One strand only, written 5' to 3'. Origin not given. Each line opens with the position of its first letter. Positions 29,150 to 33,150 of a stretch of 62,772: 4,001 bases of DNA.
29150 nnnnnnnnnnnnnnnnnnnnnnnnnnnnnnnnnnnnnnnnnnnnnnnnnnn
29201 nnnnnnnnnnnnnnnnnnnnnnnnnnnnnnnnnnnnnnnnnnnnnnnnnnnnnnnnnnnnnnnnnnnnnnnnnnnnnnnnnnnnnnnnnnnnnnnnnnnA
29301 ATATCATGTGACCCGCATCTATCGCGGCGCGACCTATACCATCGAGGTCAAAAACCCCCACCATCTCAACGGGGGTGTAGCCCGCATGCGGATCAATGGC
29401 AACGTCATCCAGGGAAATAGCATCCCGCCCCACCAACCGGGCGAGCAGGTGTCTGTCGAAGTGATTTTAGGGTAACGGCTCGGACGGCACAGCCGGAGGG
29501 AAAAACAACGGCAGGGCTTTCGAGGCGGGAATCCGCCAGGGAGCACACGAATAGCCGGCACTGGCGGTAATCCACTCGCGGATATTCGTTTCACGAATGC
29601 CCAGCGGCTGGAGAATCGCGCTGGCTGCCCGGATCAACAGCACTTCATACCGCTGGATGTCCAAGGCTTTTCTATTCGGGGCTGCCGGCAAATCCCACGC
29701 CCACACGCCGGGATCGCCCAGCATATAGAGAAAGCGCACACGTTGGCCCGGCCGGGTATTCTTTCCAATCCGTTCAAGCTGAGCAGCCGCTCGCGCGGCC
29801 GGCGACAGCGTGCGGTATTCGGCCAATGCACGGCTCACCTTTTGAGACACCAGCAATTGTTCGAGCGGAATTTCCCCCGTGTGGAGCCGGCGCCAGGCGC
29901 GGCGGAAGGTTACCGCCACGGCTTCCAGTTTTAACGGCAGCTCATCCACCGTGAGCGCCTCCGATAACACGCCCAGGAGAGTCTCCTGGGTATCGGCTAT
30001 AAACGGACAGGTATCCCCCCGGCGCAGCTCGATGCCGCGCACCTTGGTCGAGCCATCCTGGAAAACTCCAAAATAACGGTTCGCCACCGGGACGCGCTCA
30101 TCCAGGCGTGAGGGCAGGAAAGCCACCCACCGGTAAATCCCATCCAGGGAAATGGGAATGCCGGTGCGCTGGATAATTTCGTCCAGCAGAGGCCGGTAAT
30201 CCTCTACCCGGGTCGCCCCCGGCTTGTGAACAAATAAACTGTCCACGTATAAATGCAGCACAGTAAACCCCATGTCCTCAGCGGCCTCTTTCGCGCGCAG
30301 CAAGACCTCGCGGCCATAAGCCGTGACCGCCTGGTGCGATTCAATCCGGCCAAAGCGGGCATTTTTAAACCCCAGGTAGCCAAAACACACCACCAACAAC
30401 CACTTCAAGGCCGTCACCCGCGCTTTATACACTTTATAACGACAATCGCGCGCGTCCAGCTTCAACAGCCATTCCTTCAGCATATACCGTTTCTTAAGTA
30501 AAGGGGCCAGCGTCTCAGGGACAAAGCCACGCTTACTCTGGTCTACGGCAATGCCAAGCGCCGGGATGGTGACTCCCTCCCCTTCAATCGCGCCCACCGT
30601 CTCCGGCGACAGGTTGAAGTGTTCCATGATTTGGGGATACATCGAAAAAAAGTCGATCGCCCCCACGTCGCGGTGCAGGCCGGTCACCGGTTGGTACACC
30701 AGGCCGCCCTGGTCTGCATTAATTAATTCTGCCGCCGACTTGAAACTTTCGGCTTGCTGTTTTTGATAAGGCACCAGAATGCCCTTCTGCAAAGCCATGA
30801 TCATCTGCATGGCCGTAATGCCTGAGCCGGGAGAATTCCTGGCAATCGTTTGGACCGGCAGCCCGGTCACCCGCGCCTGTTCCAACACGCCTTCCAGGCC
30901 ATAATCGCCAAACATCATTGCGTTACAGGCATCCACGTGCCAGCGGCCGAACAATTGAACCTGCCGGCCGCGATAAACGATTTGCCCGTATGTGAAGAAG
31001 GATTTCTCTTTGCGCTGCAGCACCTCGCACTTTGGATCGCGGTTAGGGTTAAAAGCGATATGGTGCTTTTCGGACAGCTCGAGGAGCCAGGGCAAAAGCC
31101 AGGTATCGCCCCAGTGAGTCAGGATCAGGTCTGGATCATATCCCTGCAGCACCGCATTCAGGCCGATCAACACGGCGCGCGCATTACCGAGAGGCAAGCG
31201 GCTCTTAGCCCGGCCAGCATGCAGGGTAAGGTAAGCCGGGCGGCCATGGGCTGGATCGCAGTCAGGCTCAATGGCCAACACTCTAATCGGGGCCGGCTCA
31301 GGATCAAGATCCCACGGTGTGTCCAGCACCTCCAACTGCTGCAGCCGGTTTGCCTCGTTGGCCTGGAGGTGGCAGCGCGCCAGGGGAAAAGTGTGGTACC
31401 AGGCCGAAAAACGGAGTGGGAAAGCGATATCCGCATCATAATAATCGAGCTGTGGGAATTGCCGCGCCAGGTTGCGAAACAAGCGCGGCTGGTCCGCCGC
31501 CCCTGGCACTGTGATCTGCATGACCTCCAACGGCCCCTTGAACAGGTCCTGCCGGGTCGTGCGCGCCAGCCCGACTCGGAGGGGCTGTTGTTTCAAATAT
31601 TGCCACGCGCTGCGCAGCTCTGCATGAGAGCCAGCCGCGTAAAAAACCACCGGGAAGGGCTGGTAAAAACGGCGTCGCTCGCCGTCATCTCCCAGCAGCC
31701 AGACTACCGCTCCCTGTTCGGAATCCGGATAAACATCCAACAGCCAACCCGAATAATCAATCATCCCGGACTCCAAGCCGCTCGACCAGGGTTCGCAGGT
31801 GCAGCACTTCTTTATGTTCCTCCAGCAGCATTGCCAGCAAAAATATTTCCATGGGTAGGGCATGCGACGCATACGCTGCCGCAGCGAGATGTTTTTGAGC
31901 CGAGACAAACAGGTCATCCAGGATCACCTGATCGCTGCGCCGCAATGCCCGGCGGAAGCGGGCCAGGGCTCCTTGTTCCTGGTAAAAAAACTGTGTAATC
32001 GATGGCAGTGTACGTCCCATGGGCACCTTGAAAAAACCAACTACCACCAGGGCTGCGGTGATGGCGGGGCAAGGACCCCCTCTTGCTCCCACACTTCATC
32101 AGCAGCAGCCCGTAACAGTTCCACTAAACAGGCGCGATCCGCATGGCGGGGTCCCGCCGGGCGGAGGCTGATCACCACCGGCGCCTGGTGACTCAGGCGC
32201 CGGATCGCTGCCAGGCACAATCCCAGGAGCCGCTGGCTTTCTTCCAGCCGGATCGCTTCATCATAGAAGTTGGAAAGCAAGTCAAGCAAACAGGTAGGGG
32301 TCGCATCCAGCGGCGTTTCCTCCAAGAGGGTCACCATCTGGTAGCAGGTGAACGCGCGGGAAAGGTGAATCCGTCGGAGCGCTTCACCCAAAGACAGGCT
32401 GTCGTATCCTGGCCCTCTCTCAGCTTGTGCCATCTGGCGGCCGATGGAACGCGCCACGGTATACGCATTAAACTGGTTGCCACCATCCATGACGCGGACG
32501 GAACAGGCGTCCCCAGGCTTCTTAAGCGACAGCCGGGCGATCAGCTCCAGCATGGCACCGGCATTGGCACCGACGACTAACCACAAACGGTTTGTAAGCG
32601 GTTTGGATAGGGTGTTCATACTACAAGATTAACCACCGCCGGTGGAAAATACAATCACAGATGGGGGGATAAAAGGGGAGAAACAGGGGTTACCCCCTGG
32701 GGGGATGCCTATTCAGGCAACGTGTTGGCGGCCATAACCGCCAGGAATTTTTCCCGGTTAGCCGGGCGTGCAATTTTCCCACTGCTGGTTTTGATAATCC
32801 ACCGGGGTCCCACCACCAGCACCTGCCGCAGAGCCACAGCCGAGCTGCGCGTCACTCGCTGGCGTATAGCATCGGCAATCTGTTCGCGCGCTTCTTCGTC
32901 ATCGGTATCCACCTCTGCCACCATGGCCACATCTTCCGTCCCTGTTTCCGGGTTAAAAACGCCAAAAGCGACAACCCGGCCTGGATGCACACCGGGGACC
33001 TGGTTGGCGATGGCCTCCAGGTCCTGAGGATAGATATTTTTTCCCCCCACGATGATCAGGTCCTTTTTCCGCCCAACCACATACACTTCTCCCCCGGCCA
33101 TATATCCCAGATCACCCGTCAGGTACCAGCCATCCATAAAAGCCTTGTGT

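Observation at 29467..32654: Exonuclease-degenerate family B DNA polymerase in a 3-gene cassette with a Walker-A-less RecA-like protein (possible PolB-based mutasome)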

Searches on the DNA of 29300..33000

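Call 42: search_rna_families(source=window, start=29300, end=33000, threshold=evalue, max_evalue=1)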
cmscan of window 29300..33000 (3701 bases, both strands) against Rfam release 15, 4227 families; matches with E-value up to 1: 0.
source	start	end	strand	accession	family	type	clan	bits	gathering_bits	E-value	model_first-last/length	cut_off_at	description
